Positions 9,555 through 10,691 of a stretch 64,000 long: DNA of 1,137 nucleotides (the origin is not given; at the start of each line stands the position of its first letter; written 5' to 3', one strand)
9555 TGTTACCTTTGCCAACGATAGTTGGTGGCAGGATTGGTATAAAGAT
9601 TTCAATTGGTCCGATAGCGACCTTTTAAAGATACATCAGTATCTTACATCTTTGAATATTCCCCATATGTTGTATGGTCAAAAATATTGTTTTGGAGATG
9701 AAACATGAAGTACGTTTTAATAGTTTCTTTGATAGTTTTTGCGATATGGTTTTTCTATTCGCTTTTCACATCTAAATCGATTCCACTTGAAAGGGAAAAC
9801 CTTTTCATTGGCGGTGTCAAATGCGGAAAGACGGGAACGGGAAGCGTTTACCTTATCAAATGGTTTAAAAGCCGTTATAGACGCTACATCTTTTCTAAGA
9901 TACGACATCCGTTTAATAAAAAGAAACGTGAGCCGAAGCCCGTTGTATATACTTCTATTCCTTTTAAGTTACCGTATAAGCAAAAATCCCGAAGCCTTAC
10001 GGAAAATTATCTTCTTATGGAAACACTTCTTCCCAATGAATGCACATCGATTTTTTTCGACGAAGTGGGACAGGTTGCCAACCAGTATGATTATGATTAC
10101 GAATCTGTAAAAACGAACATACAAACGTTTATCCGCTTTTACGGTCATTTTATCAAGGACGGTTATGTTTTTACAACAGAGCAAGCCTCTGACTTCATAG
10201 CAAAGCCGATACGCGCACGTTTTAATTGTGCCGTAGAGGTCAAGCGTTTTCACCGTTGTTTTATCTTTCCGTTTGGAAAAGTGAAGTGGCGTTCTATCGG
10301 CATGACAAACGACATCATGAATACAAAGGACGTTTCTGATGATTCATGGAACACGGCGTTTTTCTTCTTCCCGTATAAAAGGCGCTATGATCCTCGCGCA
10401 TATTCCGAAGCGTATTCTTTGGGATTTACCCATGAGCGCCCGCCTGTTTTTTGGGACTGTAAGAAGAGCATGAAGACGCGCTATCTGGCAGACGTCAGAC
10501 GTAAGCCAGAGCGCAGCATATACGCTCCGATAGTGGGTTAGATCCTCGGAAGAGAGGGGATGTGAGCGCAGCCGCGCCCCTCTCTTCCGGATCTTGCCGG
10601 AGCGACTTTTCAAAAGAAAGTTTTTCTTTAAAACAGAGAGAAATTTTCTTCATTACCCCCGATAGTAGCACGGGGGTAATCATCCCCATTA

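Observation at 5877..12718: Integrated filamentous (inovirus-like) prophage of a Gram-positive Clostridia host, inserted in tRNA-Ser(GGA)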

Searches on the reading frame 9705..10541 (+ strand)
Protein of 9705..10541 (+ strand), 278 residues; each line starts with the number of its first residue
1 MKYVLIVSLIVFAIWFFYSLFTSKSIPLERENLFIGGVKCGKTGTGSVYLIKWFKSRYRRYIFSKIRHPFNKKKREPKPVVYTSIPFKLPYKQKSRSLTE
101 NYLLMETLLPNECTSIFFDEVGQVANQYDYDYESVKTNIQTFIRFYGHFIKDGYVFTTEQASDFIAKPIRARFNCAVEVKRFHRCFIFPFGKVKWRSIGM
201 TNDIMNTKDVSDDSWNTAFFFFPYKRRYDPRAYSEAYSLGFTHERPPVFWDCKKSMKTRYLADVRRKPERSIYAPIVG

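Call 7: search_protein_families(library=pfam, max_evalue=1, proteins=[window:9705-10541:+])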
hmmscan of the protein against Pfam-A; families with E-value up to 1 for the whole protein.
window:9705-10541:+ (278 aa): 0 families

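Call 8: search_protein_families(library=phrogs, max_evalue=1, proteins=[window:9705-10541:+])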
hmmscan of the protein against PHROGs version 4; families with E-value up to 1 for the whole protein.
window:9705-10541:+ (278 aa): 2 families
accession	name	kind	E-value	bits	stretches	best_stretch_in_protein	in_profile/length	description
phrog_6987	-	unknown function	0.058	14.4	1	88-106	30-48/66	-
phrog_5658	-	other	0.17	12.1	1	119-206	128-209/421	pyrophosphatase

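Call 9: find_homologous_proteins(query=window:9705-10541:+, max_evalue=0.001)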
Query window:9705-10541:+ (278 aa): 11 proteins with E <= 0.001 among 195 candidates.
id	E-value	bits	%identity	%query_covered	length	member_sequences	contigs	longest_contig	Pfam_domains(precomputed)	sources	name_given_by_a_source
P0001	1.6e-182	624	96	100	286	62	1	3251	-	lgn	-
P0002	1.5e-155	535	81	100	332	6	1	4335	-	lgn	-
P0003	2.7e-155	534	81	100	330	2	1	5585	-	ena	-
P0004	4.5e-146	504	79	99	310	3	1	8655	-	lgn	-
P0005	3.5e-144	498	77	100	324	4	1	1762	-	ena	-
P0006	7.9e-144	497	80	93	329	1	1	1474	-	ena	-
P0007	6.9e-143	494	76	99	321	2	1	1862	-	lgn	-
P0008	7.3e-139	480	78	93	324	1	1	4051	-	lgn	-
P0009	2.1e-77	279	76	58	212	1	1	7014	-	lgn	-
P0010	2.9e-74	268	47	99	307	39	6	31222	-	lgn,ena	-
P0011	1.4e-72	263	46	99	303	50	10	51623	-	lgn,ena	-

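Call 10: search_dna_similar(query=window:9705-10541:+, collection=phages, mode=protein, max_evalue=10)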
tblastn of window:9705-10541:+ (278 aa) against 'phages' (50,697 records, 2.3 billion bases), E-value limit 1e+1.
Records with a match: 11; places in all: 11; records where one place covers at least 80% of the query: 1.
Best place of each record, by identity: <60% 11.
By first word of the organism name: bajarodino 7; Erwinia 3; Inovirus 1.
By host as written in the record: Peromyscus fraterculus 4; - 3; Erwinia amylovora DSM17948 2; porcine 1; Erwinia amylovora PGL Z1 1.
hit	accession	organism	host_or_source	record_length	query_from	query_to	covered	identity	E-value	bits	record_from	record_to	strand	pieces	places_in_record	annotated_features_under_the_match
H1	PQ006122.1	bajarodino virus 71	Chaetodipus spinatus feces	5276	4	238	85%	30.5%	9e-20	94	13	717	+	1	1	Zonula occludens toxin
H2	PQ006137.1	bajarodino virus 4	Neotoma bryanti feces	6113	1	194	70%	25.2%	1e-5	52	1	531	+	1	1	Zonula occludens toxin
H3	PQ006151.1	bajarodino virus 4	Neotoma bryanti feces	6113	1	194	70%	25.2%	1e-5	52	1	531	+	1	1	Zonula occludens toxin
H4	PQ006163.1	bajarodino virus 32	Peromyscus fraterculus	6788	36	214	64%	26.6%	2e-4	49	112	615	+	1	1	Zonula occludens toxin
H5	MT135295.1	Inovirus sp.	porcine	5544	3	164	58%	28.1%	1e-9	64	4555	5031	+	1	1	zonular occludens toxin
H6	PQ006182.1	bajarodino virus 16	Peromyscus fraterculus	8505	1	161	58%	26.9%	3e-1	39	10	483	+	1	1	Zonula occludens toxin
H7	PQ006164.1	bajarodino virus 31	Peromyscus fraterculus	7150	11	193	66%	23.5%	4e-3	44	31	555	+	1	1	Zonula occludens toxin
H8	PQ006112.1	bajarodino virus 51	Peromyscus fraterculus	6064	32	161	47%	25.0%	3e-1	38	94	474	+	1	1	Zonula occludens toxin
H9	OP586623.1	Erwinia phage IT22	Erwinia amylovora PGL Z1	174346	148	258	40%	24.3%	4e+0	35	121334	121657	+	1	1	hypothetical protein (x2)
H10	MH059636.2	Erwinia phage Cronus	Erwinia amylovora DSM17948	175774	148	258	40%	24.3%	4e+0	35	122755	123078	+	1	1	baseplate hub assembly catalyst | baseplate hub subunit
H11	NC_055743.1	Erwinia phage Cronus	Erwinia amylovora DSM17948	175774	148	258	40%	24.3%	4e+0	35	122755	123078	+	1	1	baseplate hub assembly catalyst | baseplate hub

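Call 11: get_annotated_region(hit=H1, flank=6000)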
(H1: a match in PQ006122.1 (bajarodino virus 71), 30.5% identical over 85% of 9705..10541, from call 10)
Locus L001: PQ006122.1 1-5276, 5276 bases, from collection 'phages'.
description: Bajarodino virus 71 isolate BGG_09_26, complete genome.
organism: bajarodino virus 71 (NCBI taxid 3342964)
taxonomy: Viruses; Monodnaviria; Loebvirae; Hofneiviricota; Faserviricetes; Tubulavirales; Inoviridae; Inovirus
host: -; source: Chaetodipus spinatus feces; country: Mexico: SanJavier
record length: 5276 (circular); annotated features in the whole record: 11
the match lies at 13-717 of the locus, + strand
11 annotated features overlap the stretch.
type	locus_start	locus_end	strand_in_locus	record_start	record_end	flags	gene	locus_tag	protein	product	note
CDS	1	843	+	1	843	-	-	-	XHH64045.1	Zonula occludens toxin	Zot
CDS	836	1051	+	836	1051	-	-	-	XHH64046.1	hypothetical protein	-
CDS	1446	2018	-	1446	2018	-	-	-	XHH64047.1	replication initiator protein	-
CDS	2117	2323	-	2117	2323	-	-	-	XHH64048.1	hypothetical protein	-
CDS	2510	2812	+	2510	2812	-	-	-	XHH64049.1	hypothetical protein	-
CDS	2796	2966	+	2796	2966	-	-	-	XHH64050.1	hypothetical protein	-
CDS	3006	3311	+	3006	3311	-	-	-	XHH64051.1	hypothetical protein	-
CDS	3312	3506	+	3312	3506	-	-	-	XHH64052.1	hypothetical protein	-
CDS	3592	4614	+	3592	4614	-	-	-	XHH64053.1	hypothetical protein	-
CDS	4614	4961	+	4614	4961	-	-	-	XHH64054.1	hypothetical protein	-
CDS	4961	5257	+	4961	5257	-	-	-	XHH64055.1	hypothetical protein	-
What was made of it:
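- Closest known: Small circular 'Inoviridae' genomes from mammalian faeces. Different: In the one annotation table inspected (bajarodino virus 71, PQ006122) no integrase or XRE switch is annotated (call 11).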

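Call 12: get_annotated_region(hit=H5, flank=6000)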
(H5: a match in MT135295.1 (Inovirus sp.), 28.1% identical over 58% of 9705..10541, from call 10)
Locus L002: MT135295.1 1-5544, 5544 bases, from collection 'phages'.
description: UNVERIFIED: Inovirus sp. isolate VIRES_GZ03_2265156, complete genome.
organism: Inovirus sp. (NCBI taxid 2202560)
taxonomy: Viruses; Monodnaviria; Loebvirae; Hofneiviricota; Faserviricetes; Tubulavirales; Inoviridae; Inovirus
host: porcine; source: -; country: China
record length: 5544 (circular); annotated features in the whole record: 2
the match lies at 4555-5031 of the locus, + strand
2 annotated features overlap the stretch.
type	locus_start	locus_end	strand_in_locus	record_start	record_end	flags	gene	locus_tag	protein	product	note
CDS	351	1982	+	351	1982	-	-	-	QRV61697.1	putative flagellar assembly protein H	-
CDS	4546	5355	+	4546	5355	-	-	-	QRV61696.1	zonular occludens toxin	-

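Call 14: search_protein_families(library=pfam, max_evalue=1, proteins=[L001:1-843:+, L002:4546-5355:+, P0010, P0002])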
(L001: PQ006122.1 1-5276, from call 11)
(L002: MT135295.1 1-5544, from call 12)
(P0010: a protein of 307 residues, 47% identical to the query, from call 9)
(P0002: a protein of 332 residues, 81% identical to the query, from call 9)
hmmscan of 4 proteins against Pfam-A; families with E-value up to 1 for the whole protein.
L001:1-843:+ (280 aa): 2 families
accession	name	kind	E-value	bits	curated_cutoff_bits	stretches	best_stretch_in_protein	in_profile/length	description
PF05707.18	Zot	-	7.2e-06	26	20.3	1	28-181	2-154/197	Zonular occludens toxin (Zot)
PF12669.12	FeoB_associated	-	0.25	12.1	27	0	4-24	4-24/44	FeoB-associated Cys-rich membrane protein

L002:4546-5355:+ (269 aa): 4 families
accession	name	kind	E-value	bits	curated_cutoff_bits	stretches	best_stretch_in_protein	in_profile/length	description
PF04971.17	Phage_holin_2_1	-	0.042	14.3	26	1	12-54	14-55/64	Bacteriophage P21 holin S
PF02283.22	CobU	-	0.15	12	27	1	35-57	2-24/168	Cobinamide kinase / cobinamide phosphate guanyltransferase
PF13481.12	AAA_25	-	0.17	11.9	27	0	32-53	34-55/195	AAA domain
PF12938.12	M_domain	-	0.24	11.6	25.6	1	14-60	140-186/243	M domain of GW182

P0010 (307 aa): 2 families
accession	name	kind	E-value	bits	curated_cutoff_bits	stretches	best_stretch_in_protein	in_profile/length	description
PF05729.18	NACHT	-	0.018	15.3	26.7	1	31-79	2-51/167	NACHT domain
PF02562.22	PhoH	-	0.19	11.6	27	1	26-56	16-46/205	PhoH-like protein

P0002 (332 aa): 0 families
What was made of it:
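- That protein passes the Pfam Zot cut-off (26 bits vs 20.3, call 14).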

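Call 16: search_solved_structures(query=A1, max_evalue=10)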
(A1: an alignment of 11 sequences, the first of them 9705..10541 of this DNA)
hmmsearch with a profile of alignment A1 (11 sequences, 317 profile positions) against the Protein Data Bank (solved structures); distinct sequences matched with E-value up to 10: 1.
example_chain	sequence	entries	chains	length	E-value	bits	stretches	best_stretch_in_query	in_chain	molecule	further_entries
7nfx_v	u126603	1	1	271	0.49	13.1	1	4-74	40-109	Signal recognition particle receptor subunit beta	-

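Call 25: find_encoding_contigs(protein=P0009, flank=10000, max_places=4)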
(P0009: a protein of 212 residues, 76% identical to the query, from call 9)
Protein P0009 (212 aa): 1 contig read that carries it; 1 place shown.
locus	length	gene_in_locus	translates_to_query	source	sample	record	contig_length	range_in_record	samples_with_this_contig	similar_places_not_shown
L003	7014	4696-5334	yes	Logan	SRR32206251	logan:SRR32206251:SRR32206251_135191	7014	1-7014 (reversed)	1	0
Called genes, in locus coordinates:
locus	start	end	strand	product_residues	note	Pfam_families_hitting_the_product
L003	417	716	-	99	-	PF12844:HTH_19, PF01381:HTH_3, PF13443:HTH_26 (weak), PF13560:HTH_31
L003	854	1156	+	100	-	-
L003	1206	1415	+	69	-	-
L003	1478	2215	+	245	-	-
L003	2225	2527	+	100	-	-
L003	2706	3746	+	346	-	-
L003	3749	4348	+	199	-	-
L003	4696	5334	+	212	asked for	-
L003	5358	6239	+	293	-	PF23343:REP_ORF2-G2P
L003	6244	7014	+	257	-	?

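Call 26: find_encoding_contigs(protein=P0004, flank=10000, max_places=4)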
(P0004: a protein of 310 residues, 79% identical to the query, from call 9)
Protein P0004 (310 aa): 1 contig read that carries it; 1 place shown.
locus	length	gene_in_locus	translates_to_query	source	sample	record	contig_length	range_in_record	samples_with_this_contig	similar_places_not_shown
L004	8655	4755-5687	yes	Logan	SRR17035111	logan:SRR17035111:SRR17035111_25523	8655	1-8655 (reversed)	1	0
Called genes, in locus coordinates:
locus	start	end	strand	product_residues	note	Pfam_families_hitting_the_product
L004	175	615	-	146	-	-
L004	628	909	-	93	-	PF12844:HTH_19, PF13560:HTH_31, PF01381:HTH_3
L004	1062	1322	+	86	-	-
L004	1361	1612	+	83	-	-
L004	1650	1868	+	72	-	-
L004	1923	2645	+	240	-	-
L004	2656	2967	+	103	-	-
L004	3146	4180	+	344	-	-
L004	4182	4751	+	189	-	-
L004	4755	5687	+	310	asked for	-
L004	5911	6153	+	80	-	-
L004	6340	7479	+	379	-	PF18106:Rol_Rep_N (faint), PF02486:Rep_trans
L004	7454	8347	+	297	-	PF14659:Phage_int_SAM_3 (weak), PF00589:Phage_integrase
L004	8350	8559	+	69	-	-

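Call 27: search_protein_representatives(alignment_id=A1)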
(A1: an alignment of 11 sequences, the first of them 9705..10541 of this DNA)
Query: 11 sequences, 317 profile positions. Proteins with E-value up to 0.001 (for the whole library): 352; up to 1e-10: 199; up to 1e-30: 21. The best 150 are listed.
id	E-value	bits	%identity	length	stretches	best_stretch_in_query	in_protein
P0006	1.0e-176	603.5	-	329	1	1-316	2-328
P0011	1.9e-143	494.2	-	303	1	1-295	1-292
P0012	4.1e-48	181.0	-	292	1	3-277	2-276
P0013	1.1e-42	163.2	-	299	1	4-274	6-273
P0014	3.1e-42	161.7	-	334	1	3-265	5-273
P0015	3.4e-40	155.0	-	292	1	4-267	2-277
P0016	2.5e-39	152.1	-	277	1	1-250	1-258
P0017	3.6e-38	148.3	-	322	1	4-266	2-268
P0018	7.7e-38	147.3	-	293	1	3-266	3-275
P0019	1.8e-36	142.8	-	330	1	3-269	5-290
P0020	5.2e-33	131.4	-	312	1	4-267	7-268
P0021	6.9e-33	131.0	-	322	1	4-264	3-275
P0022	1.5e-32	129.8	-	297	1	6-239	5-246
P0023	3.8e-32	128.5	-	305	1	4-243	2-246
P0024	6.3e-32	127.8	-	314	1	4-234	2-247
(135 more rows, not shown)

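Call 28: predict_structure(alignment_id=A1)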
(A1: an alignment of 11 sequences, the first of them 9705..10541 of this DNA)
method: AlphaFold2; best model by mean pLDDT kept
length: 278 residues; sequences in the alignment: 11
mean_pLDDT: 45.0   pTM: 0.36
mean pLDDT of the five models: 45.0, 44.5, 42.9, 41.0, 38.2
residues with pLDDT >= 90: 5; 70-90: 47; 50-70: 30; < 50: 196
segments of 3 or more residues with pLDDT < 50: 23-43, 100-112, 116-242, 244-278
pLDDT, mean of each block of 10 residues (from residue 1): 84 74 42 28 54 78 89 81 63 66 43 47 26 26 29 36 26 26 34 32 26 26 32 45 44 35 37 26
secondary structure, 60 per line:
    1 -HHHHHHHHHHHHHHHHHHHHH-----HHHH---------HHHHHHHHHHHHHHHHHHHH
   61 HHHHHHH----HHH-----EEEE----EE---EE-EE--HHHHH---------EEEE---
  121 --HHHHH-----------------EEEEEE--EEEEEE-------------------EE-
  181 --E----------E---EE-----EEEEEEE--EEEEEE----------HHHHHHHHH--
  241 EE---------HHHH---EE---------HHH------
elements in order: H2-22 H28-31 H41-67 E80-83 H100-104 E114-117 H123-127 E145-150 E153-158 E205-211 E214-219 H230-238 H252-255
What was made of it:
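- Tried and rejected: An AF2 model from the shallow 11-sequence alignment was useless (pLDDT 45, call 28).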

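Call 30: search_protein_families(library=pfam, alignment_id=A2, max_evalue=0.01)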
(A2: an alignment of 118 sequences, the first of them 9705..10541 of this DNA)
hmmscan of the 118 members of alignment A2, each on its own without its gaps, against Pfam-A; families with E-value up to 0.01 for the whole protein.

A. member 1, window:9705-10541:+ (278 aa): 0 families

B. families by the number of members that match (of 118 scanned): 22 families
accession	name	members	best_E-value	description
PF05707.18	Zot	68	5.3e-11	Zonular occludens toxin (Zot)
PF00004.35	AAA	27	1.4e-06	ATPase family associated with various cellular activities (AAA)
PF02562.22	PhoH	27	1.7e-06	PhoH-like protein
PF13401.12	AAA_22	5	3.7e-05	AAA domain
PF20720.3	nSTAND3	5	0.00039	Novel STAND NTPase 3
PF06745.19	ATPase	4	0.00053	KaiC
PF13481.12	AAA_25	3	2.4e-06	AAA domain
PF09848.15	SLFN-g3_helicase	3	0.0052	Schlafen group 3, DNA/RNA helicase domain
PF12775.13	AAA_7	2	0.0021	P-loop containing dynein motor region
PF13479.12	AAA_24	1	0.00057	AAA domain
PF03969.22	AFG1_ATPase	1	0.0011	AFG1-like ATPase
PF03266.21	NTPase_1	1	0.003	NTPase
PF04851.21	ResIII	1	0.005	Type III restriction enzyme, res subunit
PF13245.12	AAA_19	1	0.006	AAA domain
PF13238.12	AAA_18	1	0.0063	AAA domain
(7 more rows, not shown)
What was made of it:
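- On Pfam Zot (PF05707): Its relative bajarodino virus 71 Zot (30% identical) passes at 26 bits (call 14), as do 68/118 family members at E<=0.01 (call 30).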

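Call 32: search_solved_structures(query=A2, max_evalue=10)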
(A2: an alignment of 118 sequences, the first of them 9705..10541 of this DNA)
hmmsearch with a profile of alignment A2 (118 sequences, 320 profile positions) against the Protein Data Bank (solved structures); distinct sequences matched with E-value up to 10: 179 (the best 60 are shown).
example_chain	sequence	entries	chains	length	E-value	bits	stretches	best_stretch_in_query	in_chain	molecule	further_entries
6n9l_A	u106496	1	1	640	0.00092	21.4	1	47-82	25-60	UvrABC system protein A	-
7nfx_v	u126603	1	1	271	0.0013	20.9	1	21-80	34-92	Signal recognition particle receptor subunit beta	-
3pih_A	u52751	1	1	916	0.0023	20.1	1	47-82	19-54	UvrABC system protein A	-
6chs_H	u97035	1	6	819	0.0051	18.9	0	42-71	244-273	Putative cell division control protein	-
7obq_v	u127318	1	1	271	0.0058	18.8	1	23-79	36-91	Signal recognition particle receptor subunit beta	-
3b85_A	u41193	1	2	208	0.0059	18.7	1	49-80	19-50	Phosphate starvation-inducible protein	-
9m4n_A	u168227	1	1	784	0.0065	18.6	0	43-71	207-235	Cell division control protein 48 homolog A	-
9m3v_A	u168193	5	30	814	0.0074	18.4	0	43-71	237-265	Cell division control protein 48 homolog A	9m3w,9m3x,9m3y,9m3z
3ux8_A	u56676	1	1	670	0.0083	18.2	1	46-87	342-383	Excinuclease ABC, A subunit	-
6oaa_B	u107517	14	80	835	0.01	17.9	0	43-71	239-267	Cell division control protein 48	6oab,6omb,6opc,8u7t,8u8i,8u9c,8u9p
9gxk_A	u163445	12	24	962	0.011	17.9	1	47-80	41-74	UvrABC system protein A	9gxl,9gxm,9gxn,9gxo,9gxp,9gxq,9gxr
8dar_A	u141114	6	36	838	0.011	17.9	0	43-71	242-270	Cell division control protein 48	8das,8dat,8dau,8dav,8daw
3ec2_A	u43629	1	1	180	0.015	17.4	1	38-82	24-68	DNA replication protein DnaC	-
6oa9_A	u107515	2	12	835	0.015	17.4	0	43-71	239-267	Cell division control protein 48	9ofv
3ecc_A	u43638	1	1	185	0.016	17.3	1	38-82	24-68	DNA replication protein DnaC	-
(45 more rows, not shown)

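Call 33: find_related_loci(query=A1, collection=viral_contigs, flank=8000)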
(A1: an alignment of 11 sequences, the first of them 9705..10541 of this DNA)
Query A1 (278 aa) in viral_contigs; peptide patterns used: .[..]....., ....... (x = any residue, [..] = any of these).
111 stretches matched a pattern, but none encodes a relative of the query by tblastn (E <= 1e-3).
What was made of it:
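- Tried and rejected: The IMG/VR scan with the ATPase family found no relative (call 33).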

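Call 34: find_related_loci(query=A1, collection=genome_contigs, flank=10000)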
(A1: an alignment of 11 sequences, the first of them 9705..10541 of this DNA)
Query A1 (278 aa) in genome_contigs; peptide patterns used: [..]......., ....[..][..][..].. (x = any residue, [..] = any of these).
150 stretches matched a pattern; 4 encode a relative of the query (tblastn E <= 1e-3); 4 distinct loci.
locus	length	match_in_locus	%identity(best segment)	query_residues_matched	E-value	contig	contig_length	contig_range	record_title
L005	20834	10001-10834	48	1-278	3e-81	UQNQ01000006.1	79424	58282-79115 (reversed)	uncultured Clostridiales bacterium isolate UMGS461 genome assembly, contig: NODE_158_length_79424_cov_6.884073, whole ge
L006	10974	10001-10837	48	1-276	6e-80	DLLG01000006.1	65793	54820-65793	MAG TPA_asm: Clostridiales bacterium UBA7568 UBA7568_contig_395, whole genome shotgun sequence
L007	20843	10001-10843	47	1-278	2e-78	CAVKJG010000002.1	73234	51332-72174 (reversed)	Sphaerochaetaceae bacterium isolate H07689-L1_cleanbin_000002 genome assembly, contig: Spades_H07689-L1_contig_142, whol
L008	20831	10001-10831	46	1-274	6e-77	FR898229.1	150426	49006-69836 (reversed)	Eubacterium sp. CAG:841 genomic scaffold, scf69, whole genome shotgun sequence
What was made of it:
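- Closest known: Enterocloster / Hungatella gut inovirus prophages. Different: The species-representative genome scan with this ATPase family found only four loci, none in Enterocloster (call 34), so the pI lineage is probably different.
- Tried and rejected: The host species could not be named, because the single genome-collection scan found only 46-48% relatives (call 34).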
